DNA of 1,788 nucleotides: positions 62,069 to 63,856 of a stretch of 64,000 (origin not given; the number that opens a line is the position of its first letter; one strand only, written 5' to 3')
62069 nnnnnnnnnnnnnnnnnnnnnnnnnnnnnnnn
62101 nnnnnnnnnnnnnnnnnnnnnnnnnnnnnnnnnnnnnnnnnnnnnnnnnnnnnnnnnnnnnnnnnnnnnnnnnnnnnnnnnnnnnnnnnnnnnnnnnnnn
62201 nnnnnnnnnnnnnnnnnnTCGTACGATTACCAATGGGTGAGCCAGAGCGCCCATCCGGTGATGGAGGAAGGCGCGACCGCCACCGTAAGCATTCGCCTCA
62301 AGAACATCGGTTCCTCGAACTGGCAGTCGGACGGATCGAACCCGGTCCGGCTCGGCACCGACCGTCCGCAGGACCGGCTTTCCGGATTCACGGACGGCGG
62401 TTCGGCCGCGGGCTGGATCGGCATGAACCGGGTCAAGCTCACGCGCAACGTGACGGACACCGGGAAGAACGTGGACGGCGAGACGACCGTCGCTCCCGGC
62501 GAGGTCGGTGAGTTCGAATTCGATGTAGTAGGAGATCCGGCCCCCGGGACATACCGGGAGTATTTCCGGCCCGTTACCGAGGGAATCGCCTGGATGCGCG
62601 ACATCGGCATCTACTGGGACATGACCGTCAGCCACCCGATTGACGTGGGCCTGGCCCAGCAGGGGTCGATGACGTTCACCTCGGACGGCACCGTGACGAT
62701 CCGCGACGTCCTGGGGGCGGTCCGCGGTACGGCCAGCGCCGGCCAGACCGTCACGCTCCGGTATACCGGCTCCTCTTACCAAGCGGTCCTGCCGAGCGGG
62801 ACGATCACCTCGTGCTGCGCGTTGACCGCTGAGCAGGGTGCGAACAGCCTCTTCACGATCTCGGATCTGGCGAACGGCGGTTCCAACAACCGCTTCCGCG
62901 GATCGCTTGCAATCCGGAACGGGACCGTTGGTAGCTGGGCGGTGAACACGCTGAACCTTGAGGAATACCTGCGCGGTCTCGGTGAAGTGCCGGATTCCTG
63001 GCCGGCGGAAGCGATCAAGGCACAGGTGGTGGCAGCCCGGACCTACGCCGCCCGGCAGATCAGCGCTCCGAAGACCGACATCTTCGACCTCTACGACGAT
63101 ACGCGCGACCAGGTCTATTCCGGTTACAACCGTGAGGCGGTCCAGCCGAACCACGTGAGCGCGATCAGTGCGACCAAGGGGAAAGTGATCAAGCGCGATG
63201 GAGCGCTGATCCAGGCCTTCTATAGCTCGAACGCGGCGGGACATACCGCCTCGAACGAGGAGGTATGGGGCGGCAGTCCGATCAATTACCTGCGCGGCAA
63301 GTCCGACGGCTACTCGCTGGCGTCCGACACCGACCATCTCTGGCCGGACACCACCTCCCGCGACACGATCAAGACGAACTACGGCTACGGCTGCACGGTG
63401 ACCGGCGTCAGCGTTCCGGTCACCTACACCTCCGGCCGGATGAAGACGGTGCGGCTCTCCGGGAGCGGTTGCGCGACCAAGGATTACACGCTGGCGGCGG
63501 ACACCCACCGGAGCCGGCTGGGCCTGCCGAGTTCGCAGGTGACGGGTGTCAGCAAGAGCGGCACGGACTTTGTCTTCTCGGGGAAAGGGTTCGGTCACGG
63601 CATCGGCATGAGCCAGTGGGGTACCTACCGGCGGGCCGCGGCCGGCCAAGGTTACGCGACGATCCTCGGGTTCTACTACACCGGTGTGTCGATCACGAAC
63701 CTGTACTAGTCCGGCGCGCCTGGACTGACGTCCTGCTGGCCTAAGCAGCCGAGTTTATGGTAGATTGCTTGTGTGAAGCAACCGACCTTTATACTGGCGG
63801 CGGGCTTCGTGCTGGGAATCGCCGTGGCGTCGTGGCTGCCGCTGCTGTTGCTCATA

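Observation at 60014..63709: Giant subtilisin(S8)-repeat-SpoIID fusion protein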

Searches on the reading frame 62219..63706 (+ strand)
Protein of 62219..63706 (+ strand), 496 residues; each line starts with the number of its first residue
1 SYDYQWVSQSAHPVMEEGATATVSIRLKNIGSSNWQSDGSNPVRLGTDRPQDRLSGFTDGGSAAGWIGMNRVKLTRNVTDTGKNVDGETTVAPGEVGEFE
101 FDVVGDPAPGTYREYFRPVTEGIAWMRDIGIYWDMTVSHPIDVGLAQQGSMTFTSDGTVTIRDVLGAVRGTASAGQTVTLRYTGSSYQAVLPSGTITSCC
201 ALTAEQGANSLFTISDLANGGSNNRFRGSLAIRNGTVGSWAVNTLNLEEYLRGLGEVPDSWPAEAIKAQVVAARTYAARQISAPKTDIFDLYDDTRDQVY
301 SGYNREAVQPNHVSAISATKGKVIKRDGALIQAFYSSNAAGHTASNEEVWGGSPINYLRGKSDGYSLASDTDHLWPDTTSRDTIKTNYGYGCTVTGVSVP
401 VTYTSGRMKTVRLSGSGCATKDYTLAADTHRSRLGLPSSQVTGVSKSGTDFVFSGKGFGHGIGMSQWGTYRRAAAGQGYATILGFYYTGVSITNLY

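Call 27: find_related_loci(query=A1, collection=genome_contigs, flank=8000)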
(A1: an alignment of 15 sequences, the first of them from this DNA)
Query A1 (496 aa) in genome_contigs; peptide patterns used: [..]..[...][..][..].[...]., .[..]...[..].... (x = any residue, [..] = any of these).
599 stretches matched a pattern (row limit reached: there are more); 361 encode a relative of the query (tblastn E <= 1e-3); the best 80 are kept; 79 distinct loci.
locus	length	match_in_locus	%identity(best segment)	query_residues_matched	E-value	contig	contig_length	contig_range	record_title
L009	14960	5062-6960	80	1-496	0e+0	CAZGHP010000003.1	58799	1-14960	MAG TPA_asm: uncultured Candidatus Saccharibacteria bacterium isolate SRP136066_co1_225 genome assembly, contig: NODE_32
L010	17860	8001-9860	65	1-495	0e+0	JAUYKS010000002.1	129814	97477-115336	MAG: bacterium isolate C24_metabat.bin.208 C24_k141_715722, whole genome shotgun sequence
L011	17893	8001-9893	66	1-495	0e+0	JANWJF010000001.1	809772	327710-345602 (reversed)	MAG: Candidatus Saccharimonadia bacterium isolate CRAIB_MAG60 c_000000093432, whole genome shotgun sequence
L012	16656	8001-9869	48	1-492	1e-147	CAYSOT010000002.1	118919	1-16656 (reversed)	MAG TPA_asm: uncultured Candidatus Saccharibacteria bacterium isolate SRP278252_co2_125 genome assembly, contig: NODE_20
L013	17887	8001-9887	52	1-496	7e-163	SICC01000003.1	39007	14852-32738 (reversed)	MAG: Patescibacteria group bacterium isolate Baikal-deep-G193 BACOMB-C4409, whole genome shotgun sequence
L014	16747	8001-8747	38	242-495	8e-41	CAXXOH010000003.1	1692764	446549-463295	MAG: uncultured Ilyobacter sp. isolate 507f97b1-de51-4e11-bf78-dc27f237b04f genome assembly, contig: contig_3, whole gen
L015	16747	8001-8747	39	242-495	6e-41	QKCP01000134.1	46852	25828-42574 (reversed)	MAG: Ilyobacter polytropus isolate SZUA-427 scaffold_1281, whole genome shotgun sequence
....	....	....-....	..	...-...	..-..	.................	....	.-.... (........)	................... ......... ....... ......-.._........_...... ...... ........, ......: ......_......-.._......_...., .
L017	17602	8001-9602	48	1-145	4e-38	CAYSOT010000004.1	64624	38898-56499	MAG TPA_asm: uncultured Candidatus Saccharibacteria bacterium isolate SRP278252_co2_125 genome assembly, contig: NODE_70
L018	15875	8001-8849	33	211-495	5e-37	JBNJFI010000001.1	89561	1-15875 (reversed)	MAG: Fusobacteriota bacterium isolate Y22_7dBSd1.bin.106 NODE_57_length_89561_cov_61.415841, whole genome shotgun sequen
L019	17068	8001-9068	32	134-492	2e-36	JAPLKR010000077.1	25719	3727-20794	MAG: Fusobacteria bacterium isolate LacPavin_0920_WC57_MAG_34_9 LacPavin_0920_WC57_scaffold_1283265, whole genome shotgu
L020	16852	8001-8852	36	226-496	9e-36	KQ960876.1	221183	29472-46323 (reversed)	Veillonellaceae bacterium DNF00626 genomic scaffold Scaffold681, whole genome shotgun sequence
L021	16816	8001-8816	37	226-495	7e-35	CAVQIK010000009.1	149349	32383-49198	MAG: uncultured delta proteobacterium isolate MFD10007.bin.3.145 genome assembly, contig: contig_17664, whole genome sho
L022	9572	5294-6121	35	225-496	7e-35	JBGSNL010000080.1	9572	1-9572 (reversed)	MAG: bacterium isolate Ac.bin.255 k141_1770517, whole genome shotgun sequence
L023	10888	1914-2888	35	218-492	3e-34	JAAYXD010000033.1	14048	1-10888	MAG: Clostridiaceae bacterium isolate AS02xzSISU_46 8204_AS02, whole genome shotgun sequence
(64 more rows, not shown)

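Call 36: predict_structure(alignment_id=A1)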
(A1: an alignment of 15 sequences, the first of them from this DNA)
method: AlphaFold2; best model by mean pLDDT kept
length: 496 residues; sequences in the alignment: 15
mean_pLDDT: 81.4   pTM: 0.67
mean pLDDT of the five models: 81.4, 77.2, 74.6, 69.3, 69.2
residues with pLDDT >= 90: 165; 70-90: 230; 50-70: 77; < 50: 24
segments of 3 or more residues with pLDDT < 50: 50-56, 58-67, 458-461
pLDDT, mean of each block of 10 residues (from residue 1): 92 82 92 89 74 44 46 89 91 95 75 81 81 83 92 96 90 97 95 94 88 87 85 93 88 72 87 82 82 72 68 82 85 59 60 64 62 70 91 92 82 89 88 80 89 70 68 90 85 83
secondary structure, 60 per line:
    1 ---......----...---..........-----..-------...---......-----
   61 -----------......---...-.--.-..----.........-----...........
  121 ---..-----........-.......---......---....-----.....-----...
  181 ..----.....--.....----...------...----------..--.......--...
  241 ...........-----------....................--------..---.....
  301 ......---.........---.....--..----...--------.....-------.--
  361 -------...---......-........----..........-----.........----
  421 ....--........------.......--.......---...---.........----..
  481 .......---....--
elements in order: E4-9 E14-16 E20-29 E44-46 H50-55 E72-77 E96-104 E110-120 E131-138 E140-146 E150-155 E159-162 E168-172 E178-182 E187-191 E194-198 E203-205 E212-214 E229-235 E238-246 H247-251 H263-282 H296-306 H310-318 E322-326 E335-337 H346-350 E374-379 H381-388 E393-402 E408-416 E421-424 H427-434 E441-447 E450-456 E460-462 H466-474 H479-486 E491-494

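Call 42: fold_search(model_id=the predicted structure, library=pdb)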
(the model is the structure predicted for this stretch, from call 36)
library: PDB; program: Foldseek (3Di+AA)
matches with E <= 10: 1638; with E <= 0.001: 21
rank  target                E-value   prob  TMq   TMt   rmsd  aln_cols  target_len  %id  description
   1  4rwr_B                1.1e-16  1.00  0.39  0.67   5.5       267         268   28  2.1 Angstrom Crystal Structure of Stage II Sporulation Protein D from Bacillus anthracis (released 2014-12-17)
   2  5i1t_A                1.3e-16  1.00  0.43  0.71   3.9       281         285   26  2.6 Angstrom Resolution Crystal Structure of Stage II Sporulation Protein D (SpoIID) from Clostridium difficile in Com (released 2016-05-25)
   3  4rwr_A                9.0e-16  1.00  0.39  0.68   5.4       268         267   29  2.1 Angstrom Crystal Structure of Stage II Sporulation Protein D from Bacillus anthracis (released 2014-12-17)
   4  7sqc_2B               1.5e-04  0.99  0.15  0.10  13.0       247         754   12  Ciliary C1 central pair apparatus isolated from Chlamydomonas reinhardtii (released 2022-04-13)
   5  7sqc_O0               1.8e-04  0.97  0.14  0.07  12.8       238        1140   12  Ciliary C1 central pair apparatus isolated from Chlamydomonas reinhardtii (released 2022-04-13)
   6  9ijj_h                1.9e-04  0.98  0.16  0.07  13.1       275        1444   11  In situ structure of the central apparatus in mouse sperm axoneme. (released 2025-06-04)
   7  4uzg                  2.5e-04  0.93  0.16  0.26  15.1       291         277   12  Crystal structure of group B streptococcus pilus 2b backbone protein SAK_1440 (released 2015-05-13)
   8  8wa2_A                3.0e-04  0.87  0.16  0.05  22.8       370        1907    9  cryo-EM structure of native mastigonemes isolated from Chlamydomonas reinhardtii at 3.0 angstrom resolution (released 2024-04-10)
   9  7s62                  3.2e-04  0.85  0.15  0.06  22.4       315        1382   10  Locally refined protomer structure of native-form oocyte/egg Alpha-2-Macroglobulin (A2Moo) tetramer (released 2022-01-05)
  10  7n6g_1J               3.4e-04  0.98  0.14  0.18  14.4       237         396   13  C1 of central pair (released 2022-05-18)
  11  9ijj_O                3.4e-04  0.98  0.15  0.06  13.4       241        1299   11  In situ structure of the central apparatus in mouse sperm axoneme. (released 2025-06-04)
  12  4ole_C                4.2e-04  1.00  0.16  0.57   6.3       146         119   12  Crystal structure of a neighbor of BRCA1 gene 1 (NBR1) from Homo sapiens at 2.52 A resolution (released 2014-02-19)
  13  4ole_A                4.8e-04  1.00  0.16  0.55   5.7       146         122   12  Crystal structure of a neighbor of BRCA1 gene 1 (NBR1) from Homo sapiens at 2.52 A resolution (released 2014-02-19)
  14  9i1y_A                6.0e-04  0.57  0.13  0.20  18.0       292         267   10  WxLIP from Enterococcus faecium (released 2026-01-28)
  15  7som_D                6.3e-04  0.87  0.14  0.06  14.4       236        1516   11  Ciliary C2 central pair apparatus isolated from Chlamydomonas reinhardtii (released 2022-04-13)
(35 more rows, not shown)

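Call 75: search_protein_families(library=pfam, proteins=[L017:6186-9593:+], max_evalue=0.01)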
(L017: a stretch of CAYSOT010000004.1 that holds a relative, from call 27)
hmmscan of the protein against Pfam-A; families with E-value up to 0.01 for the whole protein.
L017:6186-9593:+ (1135 aa): 4 families
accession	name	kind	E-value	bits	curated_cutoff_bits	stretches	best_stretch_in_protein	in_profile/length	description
PF16158.11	N_BRCA1_IG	-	4.5e-14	53.4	28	1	514-577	28-100/108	Ig-like domain from next to BRCA1 gene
PF06280.18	fn3_5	-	1.6e-06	29.2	27.6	0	797-829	55-86/112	Fn3-like domain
PF14310.12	Fn3-like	-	5.6e-06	26.8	25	0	947-978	28-60/71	Fibronectin type III-like domain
PF02752.27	Arrestin_C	-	0.004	17.9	27.7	0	105-140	1-34/137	Arrestin (or S-antigen), C-terminal domain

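Call 88: find_related_loci(query=A1, collection=viral_contigs, flank=3000)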
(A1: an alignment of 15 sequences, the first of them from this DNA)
Query A1 (496 aa) in viral_contigs; peptide patterns used: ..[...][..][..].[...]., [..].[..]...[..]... (x = any residue, [..] = any of these).
69 stretches matched a pattern; 1 encode a relative of the query (tblastn E <= 1e-3); 1 distinct loci.
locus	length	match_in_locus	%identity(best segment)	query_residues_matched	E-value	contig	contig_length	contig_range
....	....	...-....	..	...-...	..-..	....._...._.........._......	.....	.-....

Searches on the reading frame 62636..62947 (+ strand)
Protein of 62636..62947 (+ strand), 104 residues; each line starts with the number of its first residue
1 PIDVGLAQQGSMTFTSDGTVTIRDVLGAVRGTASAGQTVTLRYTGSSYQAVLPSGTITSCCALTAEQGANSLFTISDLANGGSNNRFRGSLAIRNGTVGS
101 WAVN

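Call 87: search_protein_families(library=pfam, proteins=[window:62636-62947:+], max_evalue=10)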
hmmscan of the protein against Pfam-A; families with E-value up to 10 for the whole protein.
seq(104 aa): 0 families
